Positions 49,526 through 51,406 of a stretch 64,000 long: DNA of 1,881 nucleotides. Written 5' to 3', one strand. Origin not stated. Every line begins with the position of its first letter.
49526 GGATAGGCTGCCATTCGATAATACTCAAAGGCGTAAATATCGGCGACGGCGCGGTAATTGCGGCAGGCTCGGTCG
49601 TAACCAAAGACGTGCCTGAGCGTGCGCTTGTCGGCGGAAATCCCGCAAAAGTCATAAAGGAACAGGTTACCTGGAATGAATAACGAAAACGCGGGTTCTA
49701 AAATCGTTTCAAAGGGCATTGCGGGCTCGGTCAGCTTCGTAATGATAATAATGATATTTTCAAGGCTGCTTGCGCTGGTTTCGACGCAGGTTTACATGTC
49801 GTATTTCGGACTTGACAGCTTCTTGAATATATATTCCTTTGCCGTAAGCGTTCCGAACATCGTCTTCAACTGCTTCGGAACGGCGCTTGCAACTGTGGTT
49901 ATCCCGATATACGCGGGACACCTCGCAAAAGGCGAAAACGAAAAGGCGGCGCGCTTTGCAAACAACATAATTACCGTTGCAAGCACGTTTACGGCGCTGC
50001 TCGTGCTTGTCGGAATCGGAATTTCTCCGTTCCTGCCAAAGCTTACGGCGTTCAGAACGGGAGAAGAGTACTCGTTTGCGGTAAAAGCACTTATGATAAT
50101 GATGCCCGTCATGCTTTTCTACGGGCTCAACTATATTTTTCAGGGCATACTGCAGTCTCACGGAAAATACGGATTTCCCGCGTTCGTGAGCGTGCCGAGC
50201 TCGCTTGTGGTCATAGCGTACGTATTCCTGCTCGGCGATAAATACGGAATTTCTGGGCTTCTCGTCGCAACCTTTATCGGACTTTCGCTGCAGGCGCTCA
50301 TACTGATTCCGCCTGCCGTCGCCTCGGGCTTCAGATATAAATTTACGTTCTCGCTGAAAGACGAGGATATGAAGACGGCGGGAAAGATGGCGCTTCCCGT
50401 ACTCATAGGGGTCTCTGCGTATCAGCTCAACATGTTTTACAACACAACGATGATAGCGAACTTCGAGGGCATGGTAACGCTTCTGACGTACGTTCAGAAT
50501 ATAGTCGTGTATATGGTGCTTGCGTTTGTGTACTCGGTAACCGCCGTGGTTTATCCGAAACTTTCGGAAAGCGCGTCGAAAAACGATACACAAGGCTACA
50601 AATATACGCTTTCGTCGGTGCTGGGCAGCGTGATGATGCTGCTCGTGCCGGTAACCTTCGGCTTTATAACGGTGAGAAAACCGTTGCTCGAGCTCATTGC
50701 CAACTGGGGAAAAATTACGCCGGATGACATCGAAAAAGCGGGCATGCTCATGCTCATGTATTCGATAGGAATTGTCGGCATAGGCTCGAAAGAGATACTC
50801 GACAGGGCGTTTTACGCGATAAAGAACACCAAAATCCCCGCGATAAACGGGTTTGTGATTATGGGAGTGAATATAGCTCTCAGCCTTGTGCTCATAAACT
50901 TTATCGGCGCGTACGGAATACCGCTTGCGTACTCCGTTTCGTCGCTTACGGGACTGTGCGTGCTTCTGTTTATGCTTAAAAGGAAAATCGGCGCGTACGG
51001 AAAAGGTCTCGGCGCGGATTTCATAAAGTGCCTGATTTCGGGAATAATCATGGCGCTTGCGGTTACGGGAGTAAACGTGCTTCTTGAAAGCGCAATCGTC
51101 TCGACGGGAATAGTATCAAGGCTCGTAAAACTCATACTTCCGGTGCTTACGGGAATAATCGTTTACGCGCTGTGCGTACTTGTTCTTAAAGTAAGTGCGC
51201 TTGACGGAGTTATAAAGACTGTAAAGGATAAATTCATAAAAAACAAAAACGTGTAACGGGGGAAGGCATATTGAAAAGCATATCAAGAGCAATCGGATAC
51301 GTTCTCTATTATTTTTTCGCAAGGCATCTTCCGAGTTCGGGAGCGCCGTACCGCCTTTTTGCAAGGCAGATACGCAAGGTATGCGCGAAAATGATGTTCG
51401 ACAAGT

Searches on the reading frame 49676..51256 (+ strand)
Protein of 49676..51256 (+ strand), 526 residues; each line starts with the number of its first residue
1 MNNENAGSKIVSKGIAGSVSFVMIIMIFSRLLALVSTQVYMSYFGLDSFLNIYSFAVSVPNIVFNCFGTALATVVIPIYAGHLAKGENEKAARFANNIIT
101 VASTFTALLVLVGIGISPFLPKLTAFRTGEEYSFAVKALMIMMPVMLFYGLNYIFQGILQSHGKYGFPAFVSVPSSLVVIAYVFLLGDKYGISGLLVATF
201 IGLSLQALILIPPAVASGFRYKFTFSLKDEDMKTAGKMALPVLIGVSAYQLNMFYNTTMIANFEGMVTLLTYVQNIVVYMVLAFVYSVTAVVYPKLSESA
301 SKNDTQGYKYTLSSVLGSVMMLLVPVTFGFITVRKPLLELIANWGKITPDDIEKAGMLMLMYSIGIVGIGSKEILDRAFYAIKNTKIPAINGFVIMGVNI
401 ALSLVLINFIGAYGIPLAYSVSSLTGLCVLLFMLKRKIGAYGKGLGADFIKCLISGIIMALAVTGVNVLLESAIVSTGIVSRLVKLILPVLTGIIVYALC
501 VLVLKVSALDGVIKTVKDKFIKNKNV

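Call 60: search_protein_families(library=pfam, proteins=[window:49676-51256:+], max_evalue=0.00001)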
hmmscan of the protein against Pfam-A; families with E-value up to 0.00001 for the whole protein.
window:49676-51256:+ (526 aa): 2 families
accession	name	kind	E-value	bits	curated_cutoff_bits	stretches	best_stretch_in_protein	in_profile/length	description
PF03023.19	MurJ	-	1.1e-69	235.7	27.4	1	42-483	3-445/451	Lipid II flippase MurJ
PF01554.23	MatE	-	7.9e-06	26.1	24.9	0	26-182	6-158/161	MatE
